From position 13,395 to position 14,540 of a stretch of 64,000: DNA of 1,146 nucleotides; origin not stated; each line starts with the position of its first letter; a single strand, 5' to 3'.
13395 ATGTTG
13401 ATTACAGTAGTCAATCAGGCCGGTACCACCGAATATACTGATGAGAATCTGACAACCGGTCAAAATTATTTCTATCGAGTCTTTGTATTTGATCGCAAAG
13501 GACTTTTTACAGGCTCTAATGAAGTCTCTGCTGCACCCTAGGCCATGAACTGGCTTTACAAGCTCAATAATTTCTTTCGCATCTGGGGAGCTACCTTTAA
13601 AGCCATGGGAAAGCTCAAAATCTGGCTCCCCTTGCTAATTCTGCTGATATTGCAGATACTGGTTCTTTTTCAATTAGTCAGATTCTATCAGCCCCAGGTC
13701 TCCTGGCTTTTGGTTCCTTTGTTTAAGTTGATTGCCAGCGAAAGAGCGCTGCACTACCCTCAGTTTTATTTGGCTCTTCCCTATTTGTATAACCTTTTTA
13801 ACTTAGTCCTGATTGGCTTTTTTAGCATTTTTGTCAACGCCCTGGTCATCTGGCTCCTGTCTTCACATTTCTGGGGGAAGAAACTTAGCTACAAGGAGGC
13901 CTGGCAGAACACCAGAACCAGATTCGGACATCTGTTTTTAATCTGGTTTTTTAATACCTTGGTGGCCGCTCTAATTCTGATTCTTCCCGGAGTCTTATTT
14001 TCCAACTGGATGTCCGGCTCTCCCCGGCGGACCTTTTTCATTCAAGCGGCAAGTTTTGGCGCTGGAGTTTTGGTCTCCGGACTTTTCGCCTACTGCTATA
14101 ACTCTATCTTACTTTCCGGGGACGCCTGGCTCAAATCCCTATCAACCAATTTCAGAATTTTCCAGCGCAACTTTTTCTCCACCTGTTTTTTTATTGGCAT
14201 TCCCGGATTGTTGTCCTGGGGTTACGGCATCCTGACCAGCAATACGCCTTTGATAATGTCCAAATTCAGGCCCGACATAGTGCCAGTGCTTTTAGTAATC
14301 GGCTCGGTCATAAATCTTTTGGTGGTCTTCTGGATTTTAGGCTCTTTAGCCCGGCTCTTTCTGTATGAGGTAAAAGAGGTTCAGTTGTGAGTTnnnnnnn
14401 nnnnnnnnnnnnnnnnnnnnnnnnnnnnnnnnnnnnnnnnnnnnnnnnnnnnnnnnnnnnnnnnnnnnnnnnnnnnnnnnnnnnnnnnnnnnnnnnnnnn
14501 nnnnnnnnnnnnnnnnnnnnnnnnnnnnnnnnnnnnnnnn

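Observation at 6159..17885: Complete PEP-CTERM/exosortase protein-sorting locus with a PrsK/PrsR two-component system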

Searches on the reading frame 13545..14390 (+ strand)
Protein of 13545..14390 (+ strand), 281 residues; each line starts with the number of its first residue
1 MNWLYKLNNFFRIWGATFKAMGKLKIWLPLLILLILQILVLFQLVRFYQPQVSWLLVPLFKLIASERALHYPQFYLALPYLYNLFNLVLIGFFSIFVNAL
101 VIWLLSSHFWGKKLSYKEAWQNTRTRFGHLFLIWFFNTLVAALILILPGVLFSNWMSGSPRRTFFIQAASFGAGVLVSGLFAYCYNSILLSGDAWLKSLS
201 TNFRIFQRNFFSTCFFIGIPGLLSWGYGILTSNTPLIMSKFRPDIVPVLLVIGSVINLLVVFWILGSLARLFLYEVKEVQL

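Call 3: search_protein_families(library=ncbifam, proteins=[window:13545-14390:+], max_evalue=0.01)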
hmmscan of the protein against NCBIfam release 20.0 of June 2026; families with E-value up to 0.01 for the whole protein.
window:13545-14390:+ (281 aa): 0 families

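Call 4: search_protein_families(library=pfam, proteins=[window:13545-14390:+], max_evalue=0.01)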
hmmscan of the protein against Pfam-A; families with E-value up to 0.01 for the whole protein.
window:13545-14390:+ (281 aa): 1 family
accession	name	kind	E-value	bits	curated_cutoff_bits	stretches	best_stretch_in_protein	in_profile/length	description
PF20100.4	DUF6490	-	0.0053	17.2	23.7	0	225-266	20-62/127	Family of unknown function (DUF6490)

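Call 33: search_protein_representatives(protein=window:13545-14390:+)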
Query: 281 residues. Proteins with E-value up to 0.001 (for the whole library): 263; up to 1e-10: 80; up to 1e-30: 3. The best 150 are listed.
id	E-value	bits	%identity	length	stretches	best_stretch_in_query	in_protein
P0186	1.0e-121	422.4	69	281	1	1-279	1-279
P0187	9.3e-34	133.8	33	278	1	1-276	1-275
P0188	2.4e-32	129.1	32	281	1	7-272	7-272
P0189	9.2e-30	120.7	29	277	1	3-275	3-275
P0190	1.5e-29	120.0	29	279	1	9-274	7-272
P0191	2.1e-29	119.5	31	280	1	3-275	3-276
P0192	2.2e-29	119.4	28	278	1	2-275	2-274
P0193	1.0e-28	117.2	26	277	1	5-276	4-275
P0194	1.5e-26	110.1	29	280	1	1-276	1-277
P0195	3.8e-26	108.8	28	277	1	6-275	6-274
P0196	4.0e-25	105.4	28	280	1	17-279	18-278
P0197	1.7e-23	100.1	28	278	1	5-273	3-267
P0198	1.6e-22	96.8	29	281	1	6-272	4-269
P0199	2.8e-22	96.1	28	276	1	18-273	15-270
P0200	5.0e-22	95.3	26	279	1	4-275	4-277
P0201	1.6e-21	93.6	28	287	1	5-274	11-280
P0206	3.0e-20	89.4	27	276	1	22-275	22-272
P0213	1.2e-18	84.2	29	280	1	3-273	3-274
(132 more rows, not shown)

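Call 39: find_homologous_proteins(query=A2, max_evalue=0.00001)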
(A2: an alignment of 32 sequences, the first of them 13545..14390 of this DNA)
Query A2 (32 sequences) (281 aa, profile of the alignment): 9 proteins with E <= 0.00001 among 8000 candidates.
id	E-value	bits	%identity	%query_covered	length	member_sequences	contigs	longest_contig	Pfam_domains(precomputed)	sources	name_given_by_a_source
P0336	1.1e-86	309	86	100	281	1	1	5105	-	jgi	jgi:hypothetical protein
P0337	1.1e-85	306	77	100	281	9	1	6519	-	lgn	-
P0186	4.9e-85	303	69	100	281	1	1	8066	-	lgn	-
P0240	1.4e-83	299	23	94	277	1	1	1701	-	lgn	-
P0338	5.8e-82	293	100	93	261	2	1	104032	-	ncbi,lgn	-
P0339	2.2e-81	291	67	99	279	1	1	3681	-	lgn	-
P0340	1.4e-80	289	68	100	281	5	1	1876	-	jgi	-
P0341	4.3e-80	287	65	99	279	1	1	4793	-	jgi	jgi:hypothetical protein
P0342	7.6e-47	178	69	70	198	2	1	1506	-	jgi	jgi:hypothetical protein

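Call 40: find_encoding_contigs(protein=P0188, flank=10000, max_places=1)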
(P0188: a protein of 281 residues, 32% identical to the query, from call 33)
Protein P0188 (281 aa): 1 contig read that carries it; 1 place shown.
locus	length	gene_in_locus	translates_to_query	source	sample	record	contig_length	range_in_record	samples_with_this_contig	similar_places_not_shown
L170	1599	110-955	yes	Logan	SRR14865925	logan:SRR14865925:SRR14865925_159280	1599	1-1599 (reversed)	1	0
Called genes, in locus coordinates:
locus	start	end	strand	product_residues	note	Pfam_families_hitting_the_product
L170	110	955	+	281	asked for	-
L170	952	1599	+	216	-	?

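Call 41: list_cluster_members(proteins=[P0187, P0189, P0190, P0191, P0193, P0194, P0196, P0201, P0206, P0213])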
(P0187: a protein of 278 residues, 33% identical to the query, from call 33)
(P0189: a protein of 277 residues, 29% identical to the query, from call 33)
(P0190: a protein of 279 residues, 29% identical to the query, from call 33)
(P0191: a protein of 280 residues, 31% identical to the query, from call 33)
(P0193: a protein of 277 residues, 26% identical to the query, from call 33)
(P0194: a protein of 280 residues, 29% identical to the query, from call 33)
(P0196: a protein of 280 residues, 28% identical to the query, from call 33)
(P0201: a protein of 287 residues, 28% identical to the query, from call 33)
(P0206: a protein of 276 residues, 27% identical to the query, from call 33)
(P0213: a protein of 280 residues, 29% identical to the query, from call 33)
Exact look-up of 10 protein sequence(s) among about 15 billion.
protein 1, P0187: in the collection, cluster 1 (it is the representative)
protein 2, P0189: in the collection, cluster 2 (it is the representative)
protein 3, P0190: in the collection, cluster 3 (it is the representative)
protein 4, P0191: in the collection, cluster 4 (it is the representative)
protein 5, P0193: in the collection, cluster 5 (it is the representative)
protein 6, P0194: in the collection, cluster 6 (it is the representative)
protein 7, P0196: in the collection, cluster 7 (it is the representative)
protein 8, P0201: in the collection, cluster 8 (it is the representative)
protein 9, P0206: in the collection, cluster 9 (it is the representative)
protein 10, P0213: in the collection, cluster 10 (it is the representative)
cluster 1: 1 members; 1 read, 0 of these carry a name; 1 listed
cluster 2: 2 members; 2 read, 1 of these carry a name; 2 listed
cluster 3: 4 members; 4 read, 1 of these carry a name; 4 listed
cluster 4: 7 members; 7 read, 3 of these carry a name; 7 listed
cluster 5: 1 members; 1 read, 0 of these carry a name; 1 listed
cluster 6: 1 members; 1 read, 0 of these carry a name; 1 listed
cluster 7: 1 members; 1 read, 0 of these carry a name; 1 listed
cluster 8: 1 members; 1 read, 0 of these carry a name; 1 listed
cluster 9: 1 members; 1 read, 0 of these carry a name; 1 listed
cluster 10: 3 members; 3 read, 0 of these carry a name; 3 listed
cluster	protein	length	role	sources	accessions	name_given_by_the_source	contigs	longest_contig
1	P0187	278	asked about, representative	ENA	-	-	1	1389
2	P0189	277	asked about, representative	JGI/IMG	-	hypothetical protein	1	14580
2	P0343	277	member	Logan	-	-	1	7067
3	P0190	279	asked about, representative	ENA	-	-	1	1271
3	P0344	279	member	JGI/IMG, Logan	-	hypothetical protein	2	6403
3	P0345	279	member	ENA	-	-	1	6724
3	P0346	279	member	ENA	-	-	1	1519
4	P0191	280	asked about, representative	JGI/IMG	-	hypothetical protein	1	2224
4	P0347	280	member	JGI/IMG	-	hypothetical protein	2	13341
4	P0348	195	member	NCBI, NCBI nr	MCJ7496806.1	MAG: hypothetical protein MUO78_01545, partial [candidate division Zixibacteria bacterium] | hypothetical protein [candidate division Zixibacteria bacterium]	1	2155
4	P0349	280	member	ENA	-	-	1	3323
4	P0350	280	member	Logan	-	-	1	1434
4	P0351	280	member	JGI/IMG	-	-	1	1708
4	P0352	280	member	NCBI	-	-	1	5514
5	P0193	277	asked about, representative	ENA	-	-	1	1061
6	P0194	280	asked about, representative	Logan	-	-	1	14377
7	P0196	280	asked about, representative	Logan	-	-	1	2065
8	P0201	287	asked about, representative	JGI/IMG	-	-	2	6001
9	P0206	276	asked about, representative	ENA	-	-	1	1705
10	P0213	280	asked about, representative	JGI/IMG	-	-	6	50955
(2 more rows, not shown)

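Call 42: find_encoding_contigs(protein=P0213, flank=10000, max_places=2)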
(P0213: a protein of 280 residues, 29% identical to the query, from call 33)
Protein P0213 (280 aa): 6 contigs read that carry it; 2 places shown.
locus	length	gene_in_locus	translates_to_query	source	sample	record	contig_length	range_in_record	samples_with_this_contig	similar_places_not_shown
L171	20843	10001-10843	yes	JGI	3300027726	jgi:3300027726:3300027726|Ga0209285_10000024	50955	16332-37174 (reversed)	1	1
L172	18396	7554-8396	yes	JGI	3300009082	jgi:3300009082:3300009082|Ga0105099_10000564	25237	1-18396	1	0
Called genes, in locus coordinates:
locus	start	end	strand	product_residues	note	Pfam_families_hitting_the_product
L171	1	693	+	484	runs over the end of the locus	PF03349:Toluene_X (weak)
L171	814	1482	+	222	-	PF09976:TPR_21 (weak), PF13174:TPR_6 (faint), PF07719:TPR_2 (faint), PF13424:TPR_12 (faint), PF13432:TPR_16 (weak), PF00515:TPR_1 (faint), PF14559:TPR_19 (faint)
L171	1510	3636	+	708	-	PF03065:Glyco_hydro_57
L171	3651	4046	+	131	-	PF09685:MamF_MmsF (weak)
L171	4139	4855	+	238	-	PF01435:Peptidase_M48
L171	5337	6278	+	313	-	PF03687:UPF0164, PF19572:PorV (weak)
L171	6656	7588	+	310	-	PF02397:Bac_transf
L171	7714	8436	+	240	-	PF08308:PEGA, PF18935:DUF5683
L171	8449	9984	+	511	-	PF00041:fn3 (weak)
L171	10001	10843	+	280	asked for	-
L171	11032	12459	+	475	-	PF00072:Response_reg, PF00158:Sigma54_activat, PF14532:Sigma54_activ_2, PF00004:AAA (weak), PF07728:AAA_5 (weak), PF25601:AAA_lid_14, PF02954:HTH_8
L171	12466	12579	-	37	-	-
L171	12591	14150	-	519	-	PF00209:SNF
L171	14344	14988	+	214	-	-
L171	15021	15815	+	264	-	PF02673:BacA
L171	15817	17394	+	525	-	PF01075:Glyco_transf_9, PF00702:Hydrolase (faint), PF08645:PNK3P (weak), PF13242:Hydrolase_like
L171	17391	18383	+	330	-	PF04055:Radical_SAM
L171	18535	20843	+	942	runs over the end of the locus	PF26550:Tricorn_2nd, PF00930:DPPIV_N (faint), PF07676:PD40 (faint), PF26549:Tricorn_N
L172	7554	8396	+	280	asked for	-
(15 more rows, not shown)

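Call 43: find_encoding_contigs(protein=P0194, flank=10000, max_places=1)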
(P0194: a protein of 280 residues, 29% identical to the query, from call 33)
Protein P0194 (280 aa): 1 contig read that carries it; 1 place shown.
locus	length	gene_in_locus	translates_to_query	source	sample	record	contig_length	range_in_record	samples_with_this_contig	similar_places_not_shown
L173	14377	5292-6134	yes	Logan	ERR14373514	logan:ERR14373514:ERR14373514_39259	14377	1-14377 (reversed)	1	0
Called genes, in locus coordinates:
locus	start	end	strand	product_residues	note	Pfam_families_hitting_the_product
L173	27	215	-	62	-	-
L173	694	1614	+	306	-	-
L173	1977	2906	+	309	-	PF02397:Bac_transf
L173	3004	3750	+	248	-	PF08308:PEGA, PF18935:DUF5683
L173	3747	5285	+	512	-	PF25833:Fn3_SaeA_3rd (faint), PF00041:fn3 (weak)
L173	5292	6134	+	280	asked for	-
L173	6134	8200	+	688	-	PF02518:HATPase_c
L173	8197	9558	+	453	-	PF00072:Response_reg, PF00158:Sigma54_activat, PF01078:Mg_chelatase (faint), PF14532:Sigma54_activ_2, PF00004:AAA (weak), PF25601:AAA_lid_14, PF02954:HTH_8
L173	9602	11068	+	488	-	PF00072:Response_reg, PF00158:Sigma54_activat, PF14532:Sigma54_activ_2, PF00004:AAA (weak), PF07728:AAA_5 (weak), PF25601:AAA_lid_14, PF02954:HTH_8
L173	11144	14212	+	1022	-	PF22240:ISP_coupler, PF02384:N6_Mtase, PF07669:Eco57I (weak), PF18135:Type_ISP_C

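Call 44: find_encoding_contigs(protein=P0189, flank=10000, max_places=1)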
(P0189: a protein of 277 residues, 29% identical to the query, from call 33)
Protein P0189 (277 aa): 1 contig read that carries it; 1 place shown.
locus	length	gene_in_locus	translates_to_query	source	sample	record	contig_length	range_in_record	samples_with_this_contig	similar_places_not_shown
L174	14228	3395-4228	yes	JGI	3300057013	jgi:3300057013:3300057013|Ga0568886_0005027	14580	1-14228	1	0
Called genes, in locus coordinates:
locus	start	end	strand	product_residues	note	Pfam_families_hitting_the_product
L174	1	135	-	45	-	?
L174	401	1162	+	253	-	PF08308:PEGA (weak), PF18935:DUF5683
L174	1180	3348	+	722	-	PF00041:fn3 (weak), PF25788:Ig_Rha78A_N (faint), PF23376:Fn3_VIN3 (faint)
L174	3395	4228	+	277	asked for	-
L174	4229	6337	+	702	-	PF13185:GAF_2 (weak), PF13492:GAF_3, PF02518:HATPase_c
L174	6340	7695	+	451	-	PF00072:Response_reg, PF00158:Sigma54_activat, PF14532:Sigma54_activ_2, PF07728:AAA_5 (faint), PF25601:AAA_lid_14, PF02954:HTH_8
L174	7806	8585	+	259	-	PF03309:Pan_kinase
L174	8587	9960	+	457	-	PF18962:Por_Secre_tail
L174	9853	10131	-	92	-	-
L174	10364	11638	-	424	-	PF00709:Adenylsucc_synt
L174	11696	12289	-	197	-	PF00009:GTP_EFTU (faint), PF03193:RsgA_GTPase (faint), PF01926:MMR_HSR1, PF02421:FeoB_N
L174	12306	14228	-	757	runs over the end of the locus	?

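Call 45: search_protein_families(library=ncbifam, proteins=[L173:6134-8200:+, L173:8197-9558:+, L173:9602-11068:+, L174:4229-6337:+, L174:6340-7695:+, L171:11032-12459:+, L173:694-1614:+], max_evalue=1e-30)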
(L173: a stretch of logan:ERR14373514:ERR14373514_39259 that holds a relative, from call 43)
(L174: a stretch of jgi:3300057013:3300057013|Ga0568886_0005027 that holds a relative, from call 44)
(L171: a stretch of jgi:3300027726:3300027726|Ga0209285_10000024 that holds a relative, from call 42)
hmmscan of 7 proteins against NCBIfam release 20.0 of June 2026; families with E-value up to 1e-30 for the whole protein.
L173:6134-8200:+ (688 aa): 1 family
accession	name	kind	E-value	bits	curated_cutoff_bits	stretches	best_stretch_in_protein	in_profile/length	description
TIGR02916.1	PEP_his_kin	equivalog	2.4e-94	317.2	300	1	11-685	6-678/679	XrtA/PEP-CTERM system histidine kinase PrsK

L173:8197-9558:+ (453 aa): 24 families
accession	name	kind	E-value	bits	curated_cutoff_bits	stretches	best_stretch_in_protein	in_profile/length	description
TIGR02915.1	PEP_resp_reg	equivalog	4.4e-171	569.6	502.6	1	8-449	1-444/445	PEP-CTERM-box response regulator transcription factor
NF008469.0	PRK11361.1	equivalog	3.3e-127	425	714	1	6-449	5-456/461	acetoacetate metabolism transcriptional regulator AtoC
TIGR01818.1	ntrC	equivalog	6.6e-112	374.6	558.6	1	8-391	1-378/463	nitrogen regulation protein NR(I)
TIGR01817.1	nifA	equivalog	1.7e-107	360.4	528.85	1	130-417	179-463/534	nif-specific transcriptional activator NifA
NF041946.1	LuxO_transreg_Vib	equivalog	3.2e-106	355.9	800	1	30-388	22-374/463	quorum-sensing sigma-54 dependent transcriptional regulator LuxO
NF041552.1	TF_PrdR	equivalog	5.6e-104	348.5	795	1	127-448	249-577/577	sigma-54 dependent transcriptional regulator PrdR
NF051870.1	NAssimRespRegNtrX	equivalog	7.2e-104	348.2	600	1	8-443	4-446/452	nitrogen assimilation response regulator NtrX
NF007689.0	PRK10365.1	equivalog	6.2e-102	341.6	760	1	1-442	1-437/441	sigma-54-dependent response regulator transcription factor ZraR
NF003451.0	PRK05022.1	equivalog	1.3e-100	337.6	476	1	122-447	161-508/512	nitric oxide reductase transcriptional regulator NorR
NF049963.1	RespRegFlgRCampy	domain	3.4e-96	322.7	750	1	8-449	3-429/429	fla regulon two-component system response regulator FlgR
NF011695.0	PRK15115.1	equivalog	2.5e-95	319.9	763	1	4-448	5-437/445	two-component system response regulator GlrR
NF050807.1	TransRegFlbDCaul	equivalog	6.7e-94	315.3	750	1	18-407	14-378/454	sigma-54-dependent transcriptional regulator FlbD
NF008176.1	PRK10923.1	equivalog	1.8e-92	310.4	620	1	5-409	3-400/469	nitrogen regulation protein NR(I)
TIGR02329.1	propionate_PrpR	equivalog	9.6e-89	298.4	499.2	1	105-445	195-525/526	propionate catabolism operon regulatory protein PrpR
NF038308.1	RNA_repair_RtcR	equivalog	1.9e-88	297.6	650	1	132-415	165-456/530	RNA repair transcriptional activator RtcR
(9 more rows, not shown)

L173:9602-11068:+ (488 aa): 24 families
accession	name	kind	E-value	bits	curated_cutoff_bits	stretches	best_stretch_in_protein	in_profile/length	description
TIGR01818.1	ntrC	equivalog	3.1e-130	435.1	558.6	1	4-482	1-460/463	nitrogen regulation protein NR(I)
NF008469.0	PRK11361.1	equivalog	1e-125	420.1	714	1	2-487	5-456/461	acetoacetate metabolism transcriptional regulator AtoC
TIGR02915.1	PEP_resp_reg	equivalog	5.6e-116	388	502.6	1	4-415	1-403/445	PEP-CTERM-box response regulator transcription factor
TIGR01817.1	nifA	equivalog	4.2e-113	378.9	528.85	1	140-488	183-530/534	nif-specific transcriptional activator NifA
NF007689.0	PRK10365.1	equivalog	3e-111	372.3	760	1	4-399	8-385/441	sigma-54-dependent response regulator transcription factor ZraR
NF008176.1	PRK10923.1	equivalog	3.4e-104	349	620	1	4-482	6-463/469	nitrogen regulation protein NR(I)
NF041552.1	TF_PrdR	equivalog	4.6e-104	348.8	795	1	151-486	265-577/577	sigma-54 dependent transcriptional regulator PrdR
NF050807.1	TransRegFlbDCaul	equivalog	5.6e-103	345.2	750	1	153-486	118-439/454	sigma-54-dependent transcriptional regulator FlbD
NF051870.1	NAssimRespRegNtrX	equivalog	1.2e-101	340.9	600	1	1-401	1-386/452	nitrogen assimilation response regulator NtrX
NF041946.1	LuxO_transreg_Vib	equivalog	1.7e-99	333.7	800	1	34-486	29-461/463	quorum-sensing sigma-54 dependent transcriptional regulator LuxO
NF003451.0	PRK05022.1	equivalog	8.5e-99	331.6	476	1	151-485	188-508/512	nitric oxide reductase transcriptional regulator NorR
NF049963.1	RespRegFlgRCampy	domain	1.3e-90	304.3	750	1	4-404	3-385/429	fla regulon two-component system response regulator FlgR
NF011695.0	PRK15115.1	equivalog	2e-90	303.7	763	1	3-391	8-373/445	two-component system response regulator GlrR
TIGR02974.1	phageshock_pspF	equivalog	4.8e-90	302.2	443.55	1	155-485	1-336/336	phage shock protein operon transcriptional activator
NF011958.0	PRK15429.1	equivalog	7.1e-90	302.5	830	1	153-423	379-651/692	formate hydrogenlyase transcriptional activator FlhA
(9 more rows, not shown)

L174:4229-6337:+ (702 aa): 1 family
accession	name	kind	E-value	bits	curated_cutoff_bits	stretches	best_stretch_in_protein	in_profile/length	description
TIGR02916.1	PEP_his_kin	equivalog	9.9e-116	387.9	300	1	17-697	5-679/679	XrtA/PEP-CTERM system histidine kinase PrsK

L174:6340-7695:+ (451 aa): 24 families
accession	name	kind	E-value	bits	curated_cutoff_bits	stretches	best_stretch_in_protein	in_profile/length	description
TIGR02915.1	PEP_resp_reg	equivalog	7.1e-166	552.5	502.6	1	6-448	1-444/445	PEP-CTERM-box response regulator transcription factor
NF008469.0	PRK11361.1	equivalog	1.6e-123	412.8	714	1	3-448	4-456/461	acetoacetate metabolism transcriptional regulator AtoC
TIGR01818.1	ntrC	equivalog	1.7e-120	403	558.6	1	6-397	1-386/463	nitrogen regulation protein NR(I)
NF007689.0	PRK10365.1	equivalog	8e-104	347.9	760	1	5-441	7-437/441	sigma-54-dependent response regulator transcription factor ZraR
NF041552.1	TF_PrdR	equivalog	1.4e-103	347.2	795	1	136-447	259-577/577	sigma-54 dependent transcriptional regulator PrdR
TIGR01817.1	nifA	equivalog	3.9e-103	346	528.85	1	135-398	186-448/534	nif-specific transcriptional activator NifA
NF041946.1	LuxO_transreg_Vib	equivalog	1e-102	344.3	800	1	27-384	21-372/463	quorum-sensing sigma-54 dependent transcriptional regulator LuxO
NF008176.1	PRK10923.1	equivalog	1.2e-100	337.4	620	1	1-422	1-410/469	nitrogen regulation protein NR(I)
NF051870.1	NAssimRespRegNtrX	equivalog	1.3e-99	334.2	600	1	5-440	3-444/452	nitrogen assimilation response regulator NtrX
NF011695.0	PRK15115.1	equivalog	5.2e-98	328.7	763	1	4-448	7-438/445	two-component system response regulator GlrR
NF050807.1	TransRegFlbDCaul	equivalog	9.1e-95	318.2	750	1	6-389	3-362/454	sigma-54-dependent transcriptional regulator FlbD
NF003451.0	PRK05022.1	equivalog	1.2e-94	317.9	476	1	119-448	160-510/512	nitric oxide reductase transcriptional regulator NorR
NF049963.1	RespRegFlgRCampy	domain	9.6e-93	311.4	750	1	6-448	3-429/429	fla regulon two-component system response regulator FlgR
NF038308.1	RNA_repair_RtcR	equivalog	4.4e-88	296.4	650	1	125-388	160-432/530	RNA repair transcriptional activator RtcR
TIGR02329.1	propionate_PrpR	equivalog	2e-85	287.4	499.2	1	111-443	172-524/526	propionate catabolism operon regulatory protein PrpR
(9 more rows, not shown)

L171:11032-12459:+ (475 aa): 24 families
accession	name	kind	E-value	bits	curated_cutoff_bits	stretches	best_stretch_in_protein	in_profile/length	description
TIGR01818.1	ntrC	equivalog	8.6e-134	446.8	558.6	1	4-469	1-460/463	nitrogen regulation protein NR(I)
NF008469.0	PRK11361.1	equivalog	1.4e-131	439.4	714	1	2-474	5-456/461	acetoacetate metabolism transcriptional regulator AtoC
TIGR02915.1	PEP_resp_reg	equivalog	3.2e-119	398.7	502.6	1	4-402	1-403/445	PEP-CTERM-box response regulator transcription factor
TIGR01817.1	nifA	equivalog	6.8e-112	374.9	528.85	1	117-474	173-529/534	nif-specific transcriptional activator NifA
NF007689.0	PRK10365.1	equivalog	1.8e-110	369.7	760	1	3-386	7-385/441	sigma-54-dependent response regulator transcription factor ZraR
NF008176.1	PRK10923.1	equivalog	2.9e-108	362.5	620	1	4-469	6-463/469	nitrogen regulation protein NR(I)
NF050807.1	TransRegFlbDCaul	equivalog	1.9e-106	356.6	750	1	40-473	39-439/454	sigma-54-dependent transcriptional regulator FlbD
NF051870.1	NAssimRespRegNtrX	equivalog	9.9e-105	351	600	1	1-467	1-445/452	nitrogen assimilation response regulator NtrX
NF041552.1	TF_PrdR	equivalog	6.4e-102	341.7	795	1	130-473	257-577/577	sigma-54 dependent transcriptional regulator PrdR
NF049963.1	RespRegFlgRCampy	domain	8.5e-101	337.9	750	1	3-394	2-388/429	fla regulon two-component system response regulator FlgR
NF003451.0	PRK05022.1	equivalog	2.5e-99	333.3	476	1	123-466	173-502/512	nitric oxide reductase transcriptional regulator NorR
NF041946.1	LuxO_transreg_Vib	equivalog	8.8e-97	324.8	800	1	32-472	27-460/463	quorum-sensing sigma-54 dependent transcriptional regulator LuxO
NF011695.0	PRK15115.1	equivalog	3.4e-96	322.7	763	1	3-373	8-368/445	two-component system response regulator GlrR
NF038308.1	RNA_repair_RtcR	equivalog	2.3e-91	307.3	650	1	91-472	128-516/530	RNA repair transcriptional activator RtcR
TIGR02974.1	phageshock_pspF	equivalog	4.2e-91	305.6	443.55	1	142-472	1-336/336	phage shock protein operon transcriptional activator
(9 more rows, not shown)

L173:694-1614:+ (306 aa): 2 families
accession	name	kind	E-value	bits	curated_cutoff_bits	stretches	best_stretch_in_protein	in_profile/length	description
NF033709.1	PorV_fam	subfamily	9.2e-49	166.8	90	1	32-303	3-325/326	PorV/PorQ family protein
NF033711.1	T9SS_PorQ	equivalog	1.5e-32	112.9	220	0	11-218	4-215/335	type IX secretion system protein PorQ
